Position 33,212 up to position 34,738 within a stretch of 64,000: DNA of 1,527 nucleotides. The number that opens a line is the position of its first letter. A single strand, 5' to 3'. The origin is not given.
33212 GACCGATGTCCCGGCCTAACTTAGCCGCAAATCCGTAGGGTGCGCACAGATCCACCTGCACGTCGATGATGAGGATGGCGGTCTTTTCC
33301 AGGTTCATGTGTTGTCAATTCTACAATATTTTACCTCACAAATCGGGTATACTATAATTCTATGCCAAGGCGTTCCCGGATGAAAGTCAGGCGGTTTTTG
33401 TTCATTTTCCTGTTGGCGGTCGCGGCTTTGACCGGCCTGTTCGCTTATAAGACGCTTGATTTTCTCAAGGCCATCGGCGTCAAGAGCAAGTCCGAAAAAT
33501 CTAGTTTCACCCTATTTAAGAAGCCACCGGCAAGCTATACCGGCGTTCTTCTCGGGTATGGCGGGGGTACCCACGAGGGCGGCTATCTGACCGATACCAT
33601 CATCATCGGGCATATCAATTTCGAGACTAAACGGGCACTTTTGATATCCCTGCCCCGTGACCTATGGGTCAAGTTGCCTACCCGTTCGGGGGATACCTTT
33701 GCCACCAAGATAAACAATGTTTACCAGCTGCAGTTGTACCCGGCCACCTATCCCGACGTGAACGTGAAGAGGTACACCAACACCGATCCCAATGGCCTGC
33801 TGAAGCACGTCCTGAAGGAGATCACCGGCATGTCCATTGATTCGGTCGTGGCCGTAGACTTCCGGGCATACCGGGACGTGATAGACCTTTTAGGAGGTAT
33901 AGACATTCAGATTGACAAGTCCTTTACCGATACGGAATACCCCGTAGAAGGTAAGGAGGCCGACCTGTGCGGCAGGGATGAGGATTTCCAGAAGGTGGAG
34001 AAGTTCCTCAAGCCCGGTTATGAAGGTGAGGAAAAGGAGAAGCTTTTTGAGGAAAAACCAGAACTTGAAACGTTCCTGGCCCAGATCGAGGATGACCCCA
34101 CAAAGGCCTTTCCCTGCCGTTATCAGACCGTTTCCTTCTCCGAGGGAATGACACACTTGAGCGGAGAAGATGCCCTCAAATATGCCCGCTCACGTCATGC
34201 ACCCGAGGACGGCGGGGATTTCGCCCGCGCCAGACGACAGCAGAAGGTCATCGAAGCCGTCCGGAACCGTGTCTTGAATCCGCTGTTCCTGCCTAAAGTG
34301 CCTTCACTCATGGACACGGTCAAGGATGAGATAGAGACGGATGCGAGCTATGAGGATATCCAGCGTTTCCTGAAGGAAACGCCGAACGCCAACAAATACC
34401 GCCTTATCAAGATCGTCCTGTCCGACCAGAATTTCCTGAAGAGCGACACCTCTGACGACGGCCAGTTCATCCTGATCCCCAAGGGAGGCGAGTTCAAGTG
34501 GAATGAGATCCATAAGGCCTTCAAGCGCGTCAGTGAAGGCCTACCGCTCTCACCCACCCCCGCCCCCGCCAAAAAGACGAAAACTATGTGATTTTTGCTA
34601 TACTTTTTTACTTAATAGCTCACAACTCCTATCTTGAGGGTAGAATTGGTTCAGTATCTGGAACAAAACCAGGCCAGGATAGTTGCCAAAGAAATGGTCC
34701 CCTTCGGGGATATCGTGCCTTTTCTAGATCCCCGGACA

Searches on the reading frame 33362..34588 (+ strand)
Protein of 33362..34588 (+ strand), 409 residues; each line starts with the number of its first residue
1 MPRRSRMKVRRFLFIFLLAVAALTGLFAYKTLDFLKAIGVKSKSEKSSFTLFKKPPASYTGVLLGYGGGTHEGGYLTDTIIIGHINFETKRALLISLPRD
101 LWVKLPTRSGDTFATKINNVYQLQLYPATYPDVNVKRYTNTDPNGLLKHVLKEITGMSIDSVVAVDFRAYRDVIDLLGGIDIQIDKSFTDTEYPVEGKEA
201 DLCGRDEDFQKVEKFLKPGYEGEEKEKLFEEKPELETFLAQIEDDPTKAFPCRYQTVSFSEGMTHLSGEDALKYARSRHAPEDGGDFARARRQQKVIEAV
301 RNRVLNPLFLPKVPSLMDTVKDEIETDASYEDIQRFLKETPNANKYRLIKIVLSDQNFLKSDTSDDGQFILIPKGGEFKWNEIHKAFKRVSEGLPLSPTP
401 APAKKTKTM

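Call 36: search_protein_families(library=ncbifam, proteins=[window:33362-34588:+], max_evalue=0.1)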
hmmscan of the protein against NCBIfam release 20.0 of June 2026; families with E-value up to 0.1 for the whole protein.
window:33362-34588:+ (409 aa): 4 families
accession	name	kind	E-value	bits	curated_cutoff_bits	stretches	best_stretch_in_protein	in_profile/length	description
TIGR00350.1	lytR_cpsA_psr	domain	7e-27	94.6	62.3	2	77-194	3-102/152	LCP family glycopolymer transferase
NF006897.1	PRK09379.1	equivalog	1.4e-19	70.5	441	2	250-344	165-258/298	polyisoprenyl-teichoic acid--peptidoglycan teichoic acid transferase TagU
NF051849.1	LCP_trans_Cps2A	equivalog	2.1e-19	70.1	650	2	242-338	324-419/477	LCP family glycopolymer transferase CpsA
NF047591.1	ligase_LytR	equivalog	9.3e-13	48.2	450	2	258-329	190-260/336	glycopolymer--peptidoglycan transferase LytR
